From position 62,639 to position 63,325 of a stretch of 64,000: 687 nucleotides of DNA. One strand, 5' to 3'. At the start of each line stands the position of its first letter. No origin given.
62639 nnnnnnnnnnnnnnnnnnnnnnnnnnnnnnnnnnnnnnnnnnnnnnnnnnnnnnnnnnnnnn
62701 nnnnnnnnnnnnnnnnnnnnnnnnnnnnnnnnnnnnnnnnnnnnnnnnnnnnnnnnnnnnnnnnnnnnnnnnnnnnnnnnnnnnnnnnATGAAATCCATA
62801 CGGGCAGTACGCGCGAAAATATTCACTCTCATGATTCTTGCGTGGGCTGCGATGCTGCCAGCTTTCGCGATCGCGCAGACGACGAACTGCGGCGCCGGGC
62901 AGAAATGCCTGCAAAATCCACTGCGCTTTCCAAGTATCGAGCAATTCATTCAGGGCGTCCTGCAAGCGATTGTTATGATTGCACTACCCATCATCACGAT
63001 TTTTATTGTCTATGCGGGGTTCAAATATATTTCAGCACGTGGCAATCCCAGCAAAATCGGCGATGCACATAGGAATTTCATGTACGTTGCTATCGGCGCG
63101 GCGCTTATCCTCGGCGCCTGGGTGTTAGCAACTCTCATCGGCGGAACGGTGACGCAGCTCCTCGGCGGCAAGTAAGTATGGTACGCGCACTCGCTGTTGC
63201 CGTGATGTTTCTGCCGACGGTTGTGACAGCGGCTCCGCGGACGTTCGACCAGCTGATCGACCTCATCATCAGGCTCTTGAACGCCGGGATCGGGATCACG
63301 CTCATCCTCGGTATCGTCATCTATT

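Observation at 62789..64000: Tandem array of four or more small pilin-like genes (signal peptide plus two hydrophobic helices, VirB2/TrbC-like architecture)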

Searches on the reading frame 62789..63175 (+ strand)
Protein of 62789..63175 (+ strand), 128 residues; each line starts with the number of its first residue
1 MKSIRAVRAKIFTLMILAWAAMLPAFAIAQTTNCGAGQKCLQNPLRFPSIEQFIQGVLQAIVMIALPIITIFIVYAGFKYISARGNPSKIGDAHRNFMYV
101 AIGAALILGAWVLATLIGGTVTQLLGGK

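Call 3: search_protein_families(library=pfam, proteins=[window:62789-63175:+], max_evalue=1)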
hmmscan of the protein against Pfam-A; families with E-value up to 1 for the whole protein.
window:62789-63175:+ (128 aa): 7 families
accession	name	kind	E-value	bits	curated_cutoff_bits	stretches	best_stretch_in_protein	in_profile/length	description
PF18895.5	T4SS_pilin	-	1.9e-12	47.5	26.6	1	49-117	4-71/71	Type IV secretion system pilin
PF04956.18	TrbC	-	1.7e-10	41.4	27.9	1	1-116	1-97/98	TrbC/VIRB2 pilin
PF06157.16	DUF973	-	0.0091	15.6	26.4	1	11-113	15-118/309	Protein of unknown function (DUF973)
PF05231.19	MASE1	-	0.01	15.4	29.8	1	41-116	60-132/299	MASE1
PF25129.1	Pyr4-TMTC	-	0.045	13.9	27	1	57-127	71-141/227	Pyr4-like transmembrane terpene cyclases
PF10324.15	7TM_GPCR_Srw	-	0.076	12.7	22.2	1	46-76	187-218/319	Serpentine type 7TM GPCR chemoreceptor Srw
PF04756.19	OST3_OST6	-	0.12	12.2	27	1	55-104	176-225/294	OST3 / OST6 family, transporter family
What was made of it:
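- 62789..63175 (+): P1: VirB2/TrbC-type pilin. Signal peptide (cleavage AIA|QT), a Cys pair (CGAGQKC), the LQNPL motif, and two hydrophobic helices joined by the loop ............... Pfam T4SS_pilin 47.5 bits and TrbC 41.4 bits (call 3).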

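Call 13: find_homologous_proteins(query=window:62789-63175:+, max_evalue=0.001)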
Query window:62789-63175:+ (128 aa): 497 proteins with E <= 0.001 among 518 candidates; the best 120 are listed.
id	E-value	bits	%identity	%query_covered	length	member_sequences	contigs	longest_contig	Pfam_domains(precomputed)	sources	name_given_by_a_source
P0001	1.2e-75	269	100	100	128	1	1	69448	PF18895.6,PF04956.19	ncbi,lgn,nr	ncbi:MAG TPA: pilin [Candidatus Paceibacterota bacterium]|nr:pilin [Candidatus Paceibacterota bacter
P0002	5.4e-49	183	77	92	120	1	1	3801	PF18895.6,PF04956.19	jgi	jgi:cytochrome c biogenesis protein CcdA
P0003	3.5e-48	181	69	99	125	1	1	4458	PF18895.6,PF04956.19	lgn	-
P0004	1.6e-46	175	70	95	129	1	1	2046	PF18895.6,PF04956.19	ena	-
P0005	5.9e-46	173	67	96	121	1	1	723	PF18895.6,PF04956.19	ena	-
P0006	2.7e-45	171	77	87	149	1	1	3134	PF18895.6,PF04956.19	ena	-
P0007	1.1e-44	169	65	97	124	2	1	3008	PF18895.6,PF04956.19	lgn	-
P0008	6.7e-44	167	71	89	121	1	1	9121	PF18895.6,PF04956.19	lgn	-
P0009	8.9e-44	166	78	74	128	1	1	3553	PF18895.6,PF04956.19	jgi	jgi:hypothetical protein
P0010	1.2e-43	166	70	95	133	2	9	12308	PF18895.6,PF04956.19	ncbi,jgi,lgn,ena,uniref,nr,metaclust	ncbi:hypothetical protein A2765_06345 [Candidatus Kaiserbacteria bacterium RIFCSPHIGHO2_01_FULL_56_2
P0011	1.3e-43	166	67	98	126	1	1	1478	PF18895.6,PF04956.19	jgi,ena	-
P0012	1.4e-43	166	70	91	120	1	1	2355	PF18895.6,PF04956.19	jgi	jgi:hypothetical protein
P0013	1.6e-43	166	68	91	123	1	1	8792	PF18895.6,PF04956.19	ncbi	-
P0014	2.5e-43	165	67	98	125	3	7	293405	PF18895.6,PF04956.19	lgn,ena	-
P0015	2.7e-43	165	67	98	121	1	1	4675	PF18895.6,PF04956.19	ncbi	-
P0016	3.3e-43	165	68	92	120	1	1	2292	PF18895.6,PF04956.19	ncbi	-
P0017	4.1e-43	164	68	91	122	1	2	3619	PF18895.6,PF04956.19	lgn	-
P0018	8.8e-43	163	66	91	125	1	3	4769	PF18895.6,PF04956.19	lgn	-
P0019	9.3e-43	163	67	96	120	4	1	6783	PF18895.6,PF04956.19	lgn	-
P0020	1.5e-42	162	72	88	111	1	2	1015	PF18895.6,PF04956.19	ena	-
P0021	2.0e-42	162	63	93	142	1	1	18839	PF18895.6,PF04956.19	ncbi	-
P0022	2.4e-42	162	62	98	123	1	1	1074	PF18895.6,PF04956.19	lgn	-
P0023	3.2e-42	161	67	96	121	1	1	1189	PF18895.6,PF04956.19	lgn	-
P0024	3.7e-42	161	63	98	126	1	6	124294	PF18895.6,PF04956.19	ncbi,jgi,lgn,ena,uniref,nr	ncbi:hypothetical protein A2765_01775 [Candidatus Kaiserbacteria bacterium RIFCSPHIGHO2_01_FULL_56_2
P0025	4.1e-42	161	65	92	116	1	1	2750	PF18895.6,PF04956.19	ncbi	-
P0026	1.4e-41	159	73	73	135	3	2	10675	PF18895.6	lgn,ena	-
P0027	1.5e-41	159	70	90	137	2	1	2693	PF18895.6,PF04956.19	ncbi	ncbi:MAG: pilin [Minisyncoccia bacterium]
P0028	1.9e-41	159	68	91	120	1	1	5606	PF18895.6,PF04956.19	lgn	-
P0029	2.1e-41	159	77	73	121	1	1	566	PF18895.6,PF04956.19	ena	-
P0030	2.8e-41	158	70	81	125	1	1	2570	PF18895.6,PF04956.19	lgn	-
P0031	3.0e-41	158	69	88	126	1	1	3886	PF18895.6,PF04956.19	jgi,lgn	jgi:hypothetical protein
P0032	5.9e-41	157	62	99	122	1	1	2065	PF18895.6,PF04956.19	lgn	-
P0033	1.0e-40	157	80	68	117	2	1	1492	PF18895.6,PF04956.19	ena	-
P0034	1.2e-40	156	64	86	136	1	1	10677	PF18895.6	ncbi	-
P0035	1.2e-40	156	69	92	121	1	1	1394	PF18895.6,PF04956.19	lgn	-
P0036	3.5e-40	155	64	94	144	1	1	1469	PF18895.6,PF04956.19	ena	-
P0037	4.6e-40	154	62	98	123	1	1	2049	PF18895.6,PF04956.19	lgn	-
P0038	5.4e-40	154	69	87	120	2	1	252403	PF18895.6,PF04956.19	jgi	jgi:hypothetical protein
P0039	1.6e-39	153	60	98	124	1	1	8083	PF18895.6,PF04956.19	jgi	jgi:hypothetical protein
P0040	2.4e-39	152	68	89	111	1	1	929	PF18895.6,PF04956.19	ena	-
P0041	3.7e-39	152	64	96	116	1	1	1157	PF18895.6,PF04956.19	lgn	-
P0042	4.3e-39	151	73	74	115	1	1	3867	PF18895.6,PF04956.19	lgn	-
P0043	7.9e-39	150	78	69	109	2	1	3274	PF18895.6,PF04956.19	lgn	-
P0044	1.2e-38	150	73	78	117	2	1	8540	PF18895.6,PF04956.19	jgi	jgi:hypothetical protein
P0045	1.1e-37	147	67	91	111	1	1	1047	PF18895.6,PF04956.19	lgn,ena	-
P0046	1.5e-37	146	62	96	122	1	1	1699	PF18895.6,PF04956.19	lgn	-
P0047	1.8e-37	146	68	89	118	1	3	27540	PF18895.6,PF04956.19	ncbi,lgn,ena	ncbi:MAG: pilin [Patescibacteria group bacterium]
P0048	1.9e-37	146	70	84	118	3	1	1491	PF18895.6,PF04956.19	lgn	-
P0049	2.0e-37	146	63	95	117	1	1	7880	PF18895.6,PF04956.19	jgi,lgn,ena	-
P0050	2.1e-37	146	78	68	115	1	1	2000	PF18895.6,PF04956.19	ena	-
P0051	2.3e-37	146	68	89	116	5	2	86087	PF18895.6,PF04956.19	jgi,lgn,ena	-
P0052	3.4e-37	145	72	83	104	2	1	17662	PF18895.6,PF04956.19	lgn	-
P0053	5.5e-37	145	58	98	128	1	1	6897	PF18895.6,PF04956.19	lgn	-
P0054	6.4e-37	144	67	84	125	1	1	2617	PF18895.6,PF04956.19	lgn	-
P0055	7.6e-37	144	67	91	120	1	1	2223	PF18895.6,PF04956.19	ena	-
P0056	9.1e-37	144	77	68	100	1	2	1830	PF18895.6,PF04956.19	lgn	-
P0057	1.0e-36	144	60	98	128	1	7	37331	PF18895.6,PF04956.19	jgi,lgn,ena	-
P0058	1.6e-36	143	59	96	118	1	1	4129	PF18895.6,PF04956.19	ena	-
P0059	1.7e-36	143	76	71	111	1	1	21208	PF18895.6,PF04956.19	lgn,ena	-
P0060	2.9e-36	142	59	98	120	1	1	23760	PF18895.6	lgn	-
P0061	3.1e-36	142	74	73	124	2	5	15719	PF18895.6,PF04956.19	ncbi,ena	ncbi:MAG: TrbC/VirB2 family protein [Patescibacteria group bacterium]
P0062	3.6e-36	142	67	80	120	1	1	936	PF18895.6,PF04956.19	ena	-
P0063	4.9e-36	141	59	96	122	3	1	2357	PF18895.6,PF04956.19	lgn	-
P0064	9.2e-36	141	67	87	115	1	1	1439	PF18895.6,PF04956.19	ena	-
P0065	1.2e-35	140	63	88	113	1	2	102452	PF18895.6,PF04956.19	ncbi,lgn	-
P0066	1.3e-35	140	65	89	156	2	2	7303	PF18895.6,PF04956.19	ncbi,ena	ncbi:MAG: TrbC/VirB2 family protein [Patescibacteria group bacterium]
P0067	1.3e-35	140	63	93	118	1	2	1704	PF18895.6,PF04956.19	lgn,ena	-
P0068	1.4e-35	140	59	96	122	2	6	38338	PF18895.6,PF04956.19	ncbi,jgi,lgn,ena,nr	ncbi:MAG: hypothetical protein A2854_04980 [Parcubacteria group bacterium RIFCSPHIGHO2_01_FULL_56_18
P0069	1.5e-35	140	60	95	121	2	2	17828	PF18895.6,PF04956.19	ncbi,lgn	-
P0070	2.0e-35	139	59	96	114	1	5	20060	PF18895.6,PF04956.19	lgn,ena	-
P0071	2.0e-35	139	70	70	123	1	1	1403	PF18895.6,PF04956.19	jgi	jgi:hypothetical protein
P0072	2.1e-35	139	58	99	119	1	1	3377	PF18895.6,PF04956.19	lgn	-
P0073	3.7e-35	139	66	88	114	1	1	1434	PF18895.6,PF04956.19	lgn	-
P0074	5.3e-35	138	69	84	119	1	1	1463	PF18895.6,PF04956.19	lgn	-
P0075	5.9e-35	138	66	87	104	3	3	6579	PF18895.6,PF04956.19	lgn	-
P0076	6.8e-35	138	66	74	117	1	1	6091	PF18895.6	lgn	-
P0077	8.2e-35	137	62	92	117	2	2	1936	PF18895.6,PF04956.19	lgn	-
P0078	9.6e-35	137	61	91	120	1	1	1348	PF18895.6,PF04956.19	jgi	jgi:hypothetical protein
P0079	1.0e-34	137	67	84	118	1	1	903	PF18895.6,PF04956.19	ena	-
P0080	1.3e-34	137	59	88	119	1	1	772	PF18895.6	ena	-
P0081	1.4e-34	137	58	98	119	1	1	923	PF18895.6,PF04956.19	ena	-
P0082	1.8e-34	136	58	97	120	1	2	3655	PF18895.6,PF04956.19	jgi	jgi:hypothetical protein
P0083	6.4e-34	135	58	98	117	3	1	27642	PF18895.6,PF04956.19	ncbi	ncbi:MAG: TrbC/VirB2 family protein [Minisyncoccia bacterium]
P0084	8.1e-34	134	60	88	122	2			PF18895.6,PF04956.19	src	-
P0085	1.1e-33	134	78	67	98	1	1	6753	PF18895.6,PF04956.19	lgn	-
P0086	1.9e-33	133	56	93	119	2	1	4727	PF18895.6,PF04956.19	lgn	-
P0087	2.1e-33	133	62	82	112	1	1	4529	PF18895.6,PF04956.19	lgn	-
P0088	2.1e-33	133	72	70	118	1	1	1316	PF18895.6,PF04956.19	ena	-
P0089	8.0e-33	131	66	73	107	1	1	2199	PF18895.6,PF04956.19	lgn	-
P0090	9.9e-33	131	58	98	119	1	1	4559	PF18895.6,PF04956.19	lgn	-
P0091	1.3e-32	130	66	71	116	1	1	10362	PF18895.6,PF04956.19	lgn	-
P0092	1.4e-32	130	61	91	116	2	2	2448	PF18895.6,PF04956.19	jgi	jgi:hypothetical protein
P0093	1.6e-32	130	56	95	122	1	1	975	PF18895.6,PF04956.19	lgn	-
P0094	1.7e-32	130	58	97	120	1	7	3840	PF18895.6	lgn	-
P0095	2.4e-32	130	55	98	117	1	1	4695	PF18895.6,PF04956.19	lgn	-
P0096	2.4e-32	130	60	96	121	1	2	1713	PF18895.6,PF04956.19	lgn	-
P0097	3.5e-32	129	62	70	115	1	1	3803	PF18895.6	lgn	-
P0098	3.9e-32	129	60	94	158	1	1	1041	PF18895.6,PF04956.19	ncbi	-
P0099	6.3e-32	128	56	92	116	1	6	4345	PF18895.6,PF04956.19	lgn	-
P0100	6.4e-32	128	69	69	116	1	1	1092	PF18895.6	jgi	jgi:hypothetical protein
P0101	8.1e-32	128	73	67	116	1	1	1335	PF18895.6,PF04956.19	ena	-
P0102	1.2e-31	127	67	69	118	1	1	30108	PF18895.6,PF04956.19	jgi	jgi:hypothetical protein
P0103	1.6e-31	127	61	83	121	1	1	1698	PF18895.6,PF04956.19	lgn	-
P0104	2.9e-31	126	62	85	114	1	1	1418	PF18895.6,PF04956.19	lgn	-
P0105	4.6e-31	125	61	91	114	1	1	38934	PF18895.6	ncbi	-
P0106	4.6e-31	125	66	69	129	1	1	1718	PF18895.6,PF04956.19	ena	-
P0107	5.6e-31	125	56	89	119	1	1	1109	PF18895.6,PF04956.19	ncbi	-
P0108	7.3e-31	125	68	70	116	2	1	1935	PF18895.6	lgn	-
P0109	7.4e-31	125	69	66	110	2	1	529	PF18895.6,PF04956.19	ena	-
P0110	9.4e-31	124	65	70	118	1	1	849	PF18895.6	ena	-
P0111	1.3e-30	124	54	88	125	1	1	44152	PF18895.6,PF04956.19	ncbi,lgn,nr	ncbi:hypothetical protein HY970_02915 [Candidatus Kaiserbacteria bacterium]|nr:hypothetical protein 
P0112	1.5e-30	124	62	87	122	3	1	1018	PF18895.6,PF04956.19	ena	-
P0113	1.7e-30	124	55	100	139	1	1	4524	PF18895.6,PF04956.19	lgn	-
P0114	2.3e-30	123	61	78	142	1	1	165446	PF18895.6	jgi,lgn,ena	-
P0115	2.4e-30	123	64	69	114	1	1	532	PF18895.6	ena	-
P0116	2.5e-30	123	66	72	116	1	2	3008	PF18895.6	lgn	-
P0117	2.7e-30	123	65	69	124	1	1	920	PF18895.6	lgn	-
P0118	3.4e-30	123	53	98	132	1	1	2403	PF18895.6,PF04956.19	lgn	-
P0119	3.8e-30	122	67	71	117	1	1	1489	PF18895.6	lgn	-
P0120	4.0e-30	122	65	70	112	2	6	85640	PF18895.6,PF04956.19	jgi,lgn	jgi:hypothetical protein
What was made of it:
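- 62789..63175 (+): 497 homologs (call 13).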

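Call 14: find_encoding_contigs(protein=P0001, flank=10000, max_places=4)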
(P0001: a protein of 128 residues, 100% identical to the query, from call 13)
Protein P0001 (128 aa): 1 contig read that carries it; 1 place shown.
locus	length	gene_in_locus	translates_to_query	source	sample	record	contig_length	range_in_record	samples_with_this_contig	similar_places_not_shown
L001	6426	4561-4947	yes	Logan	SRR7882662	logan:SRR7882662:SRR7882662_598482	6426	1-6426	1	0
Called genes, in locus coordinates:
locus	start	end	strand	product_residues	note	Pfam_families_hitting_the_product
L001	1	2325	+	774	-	?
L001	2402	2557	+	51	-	-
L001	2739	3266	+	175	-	PF01209:Ubie_methyltran, PF05175:MTS (weak), PF08241:Methyltransf_11, PF08242:Methyltransf_12, PF13649:Methyltransf_25, PF13847:Methyltransf_31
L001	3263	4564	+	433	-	PF13416:SBP_bac_8, PF01547:SBP_bac_1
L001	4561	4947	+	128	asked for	PF04956:TrbC, PF18895:T4SS_pilin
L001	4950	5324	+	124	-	-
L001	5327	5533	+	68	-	-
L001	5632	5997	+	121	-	-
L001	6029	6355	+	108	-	-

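Call 15: find_encoding_contigs(protein=P0014, flank=10000, max_places=2)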
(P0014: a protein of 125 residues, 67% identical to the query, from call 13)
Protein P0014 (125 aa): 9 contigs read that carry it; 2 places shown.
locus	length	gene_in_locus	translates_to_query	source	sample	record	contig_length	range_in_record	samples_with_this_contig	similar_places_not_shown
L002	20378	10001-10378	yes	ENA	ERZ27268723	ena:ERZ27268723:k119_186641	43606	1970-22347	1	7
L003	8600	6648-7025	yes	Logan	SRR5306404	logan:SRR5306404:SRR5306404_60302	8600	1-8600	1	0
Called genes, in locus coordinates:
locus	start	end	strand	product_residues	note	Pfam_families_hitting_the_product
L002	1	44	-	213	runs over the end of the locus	PF10502:Peptidase_S26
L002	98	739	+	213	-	PF01195:Pept_tRNA_hydro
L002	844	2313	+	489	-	PF00932:LTD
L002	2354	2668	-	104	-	-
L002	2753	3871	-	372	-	PF00575:S1 (weak), PF23459:S1_RRP5 (faint), PF21543:CvfB_2nd (faint), PF00575:S1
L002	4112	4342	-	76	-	-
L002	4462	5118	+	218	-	PF13483:Lactamase_B_3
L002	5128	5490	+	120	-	-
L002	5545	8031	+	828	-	PF00521:DNA_topoisoIV, PF03989:DNA_gyraseA_C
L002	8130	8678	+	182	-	PF01135:PCMT, PF01209:Ubie_methyltran, PF06325:PrmA (weak), PF13847:Methyltransf_31, PF08241:Methyltransf_11, PF08242:Methyltransf_12, PF13649:Methyltransf_25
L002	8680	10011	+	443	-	PF13416:SBP_bac_8, PF01547:SBP_bac_1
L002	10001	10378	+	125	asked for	PF04956:TrbC, PF18895:T4SS_pilin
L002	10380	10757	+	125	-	-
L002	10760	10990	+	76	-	-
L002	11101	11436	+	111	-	PF18895:T4SS_pilin (weak)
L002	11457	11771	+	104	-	-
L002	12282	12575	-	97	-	-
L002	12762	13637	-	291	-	PF00483:NTP_transferase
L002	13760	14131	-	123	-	PF02033:RBFA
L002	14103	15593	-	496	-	PF00009:GTP_EFTU, PF01926:MMR_HSR1, PF22042:EF-G_D2, PF03144:GTP_EFTU_D2 (faint), PF11987:IF-2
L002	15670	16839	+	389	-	PF00266:Aminotran_5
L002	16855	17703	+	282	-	PF13365:Trypsin_2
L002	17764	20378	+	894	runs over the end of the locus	PF02861:Clp_N, PF23569:NBD_SMAX1, PF00004:AAA, PF17871:AAA_lid_9, PF00004:AAA, PF07724:AAA_2, PF07728:AAA_5, PF10431:ClpB_D2-small, +7 more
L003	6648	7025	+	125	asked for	PF04956:TrbC, PF18895:T4SS_pilin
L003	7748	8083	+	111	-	PF18895:T4SS_pilin (weak)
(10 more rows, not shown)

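Call 16: find_encoding_contigs(protein=P0038, flank=10000, max_places=2)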
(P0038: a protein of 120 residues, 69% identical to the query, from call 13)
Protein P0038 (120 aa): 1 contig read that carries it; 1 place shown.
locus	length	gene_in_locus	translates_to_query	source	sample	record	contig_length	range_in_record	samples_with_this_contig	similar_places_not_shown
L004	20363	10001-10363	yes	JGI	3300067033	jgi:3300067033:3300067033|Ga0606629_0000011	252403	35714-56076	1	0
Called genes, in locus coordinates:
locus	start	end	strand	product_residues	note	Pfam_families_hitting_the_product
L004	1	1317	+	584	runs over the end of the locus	PF00932:LTD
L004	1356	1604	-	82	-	-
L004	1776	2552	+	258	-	-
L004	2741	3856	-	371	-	PF00575:S1 (weak), PF23459:S1_RRP5 (faint), PF21543:CvfB_2nd (faint), PF00575:S1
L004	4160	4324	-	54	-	-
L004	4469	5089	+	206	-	PF13483:Lactamase_B_3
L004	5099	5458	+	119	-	-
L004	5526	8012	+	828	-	PF00521:DNA_topoisoIV, PF03989:DNA_gyraseA_C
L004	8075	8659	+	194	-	PF01135:PCMT (weak), PF01209:Ubie_methyltran, PF05175:MTS (weak), PF06325:PrmA (weak), PF13847:Methyltransf_31, PF13649:Methyltransf_25, PF08241:Methyltransf_11, PF08242:Methyltransf_12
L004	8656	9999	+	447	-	PF01547:SBP_bac_1, PF13416:SBP_bac_8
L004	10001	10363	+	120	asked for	PF04956:TrbC, PF18895:T4SS_pilin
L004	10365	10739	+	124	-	-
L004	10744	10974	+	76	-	-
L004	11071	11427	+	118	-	-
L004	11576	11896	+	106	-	-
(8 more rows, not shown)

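Call 17: find_encoding_contigs(protein=P0024, flank=10000, max_places=2)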
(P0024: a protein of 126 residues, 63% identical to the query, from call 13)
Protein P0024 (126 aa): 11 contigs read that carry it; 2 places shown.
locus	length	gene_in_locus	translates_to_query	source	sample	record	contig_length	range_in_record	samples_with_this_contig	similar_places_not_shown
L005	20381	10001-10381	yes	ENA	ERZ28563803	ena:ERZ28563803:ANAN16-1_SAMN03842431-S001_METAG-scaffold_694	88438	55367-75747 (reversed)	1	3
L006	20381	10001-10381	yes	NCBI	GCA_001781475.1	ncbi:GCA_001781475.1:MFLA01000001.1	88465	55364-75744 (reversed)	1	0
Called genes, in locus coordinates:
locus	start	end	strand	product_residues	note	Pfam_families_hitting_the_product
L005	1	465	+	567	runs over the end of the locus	PF00932:LTD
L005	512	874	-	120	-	-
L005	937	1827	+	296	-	PF13384:HTH_23 (faint), PF00665:rve, PF13683:rve_3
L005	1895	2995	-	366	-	PF17092:PCB_OB (faint), PF00575:S1 (weak), PF21543:CvfB_2nd (faint), PF21710:Spt6_S1 (faint), PF00575:S1, PF23459:S1_RRP5 (weak), PF00575:S1 (weak)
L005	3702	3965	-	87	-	-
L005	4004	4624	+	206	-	PF13483:Lactamase_B_3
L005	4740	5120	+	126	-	-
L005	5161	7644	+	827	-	PF00521:DNA_topoisoIV, PF03989:DNA_gyraseA_C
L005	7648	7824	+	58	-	-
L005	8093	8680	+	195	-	PF13489:Methyltransf_23 (weak), PF01209:Ubie_methyltran, PF06325:PrmA (weak), PF05175:MTS (weak), PF13847:Methyltransf_31, PF08241:Methyltransf_11, PF08242:Methyltransf_12, PF13649:Methyltransf_25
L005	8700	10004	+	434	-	PF01547:SBP_bac_1, PF13416:SBP_bac_8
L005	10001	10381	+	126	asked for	PF04956:TrbC (weak), PF18895:T4SS_pilin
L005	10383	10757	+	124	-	-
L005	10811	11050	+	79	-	-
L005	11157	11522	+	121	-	-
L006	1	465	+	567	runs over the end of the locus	PF00932:LTD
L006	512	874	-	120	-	-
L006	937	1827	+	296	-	PF13011:LZ_Tnp_IS481 (faint), PF13384:HTH_23 (faint), PF00665:rve, PF13683:rve_3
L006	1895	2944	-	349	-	PF00575:S1 (weak), PF21543:CvfB_2nd (faint), PF21710:Spt6_S1 (faint), PF00575:S1, PF23459:S1_RRP5 (weak), PF00575:S1 (weak)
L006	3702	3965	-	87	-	-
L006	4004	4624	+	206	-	PF13483:Lactamase_B_3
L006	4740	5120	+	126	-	-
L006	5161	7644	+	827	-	PF00521:DNA_topoisoIV, PF03989:DNA_gyraseA_C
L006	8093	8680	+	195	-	PF13489:Methyltransf_23 (weak), PF01209:Ubie_methyltran, PF06325:PrmA (weak), PF05175:MTS (weak), PF13847:Methyltransf_31, PF08241:Methyltransf_11, PF08242:Methyltransf_12, PF13649:Methyltransf_25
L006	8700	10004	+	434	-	PF01547:SBP_bac_1, PF13416:SBP_bac_8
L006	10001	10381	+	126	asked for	PF04956:TrbC (weak), PF18895:T4SS_pilin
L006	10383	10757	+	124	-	-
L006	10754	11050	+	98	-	-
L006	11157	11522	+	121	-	-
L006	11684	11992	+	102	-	-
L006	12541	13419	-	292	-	PF00483:NTP_transferase, PF12804:NTP_transf_3 (faint)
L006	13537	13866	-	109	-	PF02033:RBFA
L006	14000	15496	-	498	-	PF00009:GTP_EFTU, PF01926:MMR_HSR1, PF22042:EF-G_D2, PF11987:IF-2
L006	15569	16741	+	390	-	PF00266:Aminotran_5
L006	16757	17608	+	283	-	PF13365:Trypsin_2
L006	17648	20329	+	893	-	PF02861:Clp_N, PF23569:NBD_SMAX1, PF00004:AAA, PF17871:AAA_lid_9, PF00004:AAA, PF07724:AAA_2, PF07728:AAA_5, PF10431:ClpB_D2-small, +5 more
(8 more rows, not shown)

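Call 22: list_cluster_members(proteins=[window:62789-63175:+, window:63178-63552:+, window:63555-63761:+, L001:5632-5997:+, L001:6029-6355:+, window:61491-62792:+])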
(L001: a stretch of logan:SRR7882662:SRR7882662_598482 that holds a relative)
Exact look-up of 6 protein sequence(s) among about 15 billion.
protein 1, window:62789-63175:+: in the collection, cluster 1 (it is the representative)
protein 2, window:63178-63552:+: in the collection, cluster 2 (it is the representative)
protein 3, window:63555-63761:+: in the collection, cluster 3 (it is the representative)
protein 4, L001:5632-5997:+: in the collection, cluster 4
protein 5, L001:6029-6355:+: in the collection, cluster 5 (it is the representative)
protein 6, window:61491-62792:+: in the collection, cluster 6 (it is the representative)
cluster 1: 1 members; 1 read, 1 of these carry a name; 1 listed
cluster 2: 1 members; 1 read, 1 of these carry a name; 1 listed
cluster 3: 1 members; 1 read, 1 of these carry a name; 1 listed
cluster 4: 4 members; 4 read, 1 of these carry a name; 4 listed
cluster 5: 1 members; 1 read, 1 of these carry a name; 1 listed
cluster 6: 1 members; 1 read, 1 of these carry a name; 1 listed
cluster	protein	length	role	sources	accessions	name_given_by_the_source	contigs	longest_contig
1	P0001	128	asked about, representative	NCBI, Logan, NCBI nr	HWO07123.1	MAG TPA: pilin [Candidatus Paceibacterota bacterium] | pilin [Candidatus Paceibacterota bacterium]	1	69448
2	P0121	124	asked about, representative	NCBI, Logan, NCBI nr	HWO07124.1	MAG TPA: hypothetical protein VNM40_00915 [Candidatus Paceibacterota bacterium] | hypothetical protein [Candidatus Paceibacterota bacterium]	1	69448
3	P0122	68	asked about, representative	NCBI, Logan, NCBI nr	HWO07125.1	MAG TPA: hypothetical protein VNM40_00920 [Candidatus Paceibacterota bacterium] | hypothetical protein [Candidatus Paceibacterota bacterium]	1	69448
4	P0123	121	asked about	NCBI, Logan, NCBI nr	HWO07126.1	MAG TPA: hypothetical protein VNM40_00925 [Candidatus Paceibacterota bacterium] | hypothetical protein [Candidatus Paceibacterota bacterium]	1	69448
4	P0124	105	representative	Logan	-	-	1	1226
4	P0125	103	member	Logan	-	-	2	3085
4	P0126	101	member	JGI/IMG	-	-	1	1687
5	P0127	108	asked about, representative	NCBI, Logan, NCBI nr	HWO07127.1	MAG TPA: hypothetical protein VNM40_00930 [Candidatus Paceibacterota bacterium] | hypothetical protein [Candidatus Paceibacterota bacterium]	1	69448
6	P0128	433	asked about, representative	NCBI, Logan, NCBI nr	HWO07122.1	MAG TPA: extracellular solute-binding protein [Candidatus Paceibacterota bacterium] | extracellular solute-binding protein [Candidatus Paceibacterota bacterium]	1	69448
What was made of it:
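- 62789..63175 (+): NCBI calls it 'pilin', HWO07123.1 (call 22).
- Closest known: Pilin series SEML1_0014-0019 in the T4SS cluster of Candidatus Southlakia epibionticum. Same: Here too, only P1 is named (call 22).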
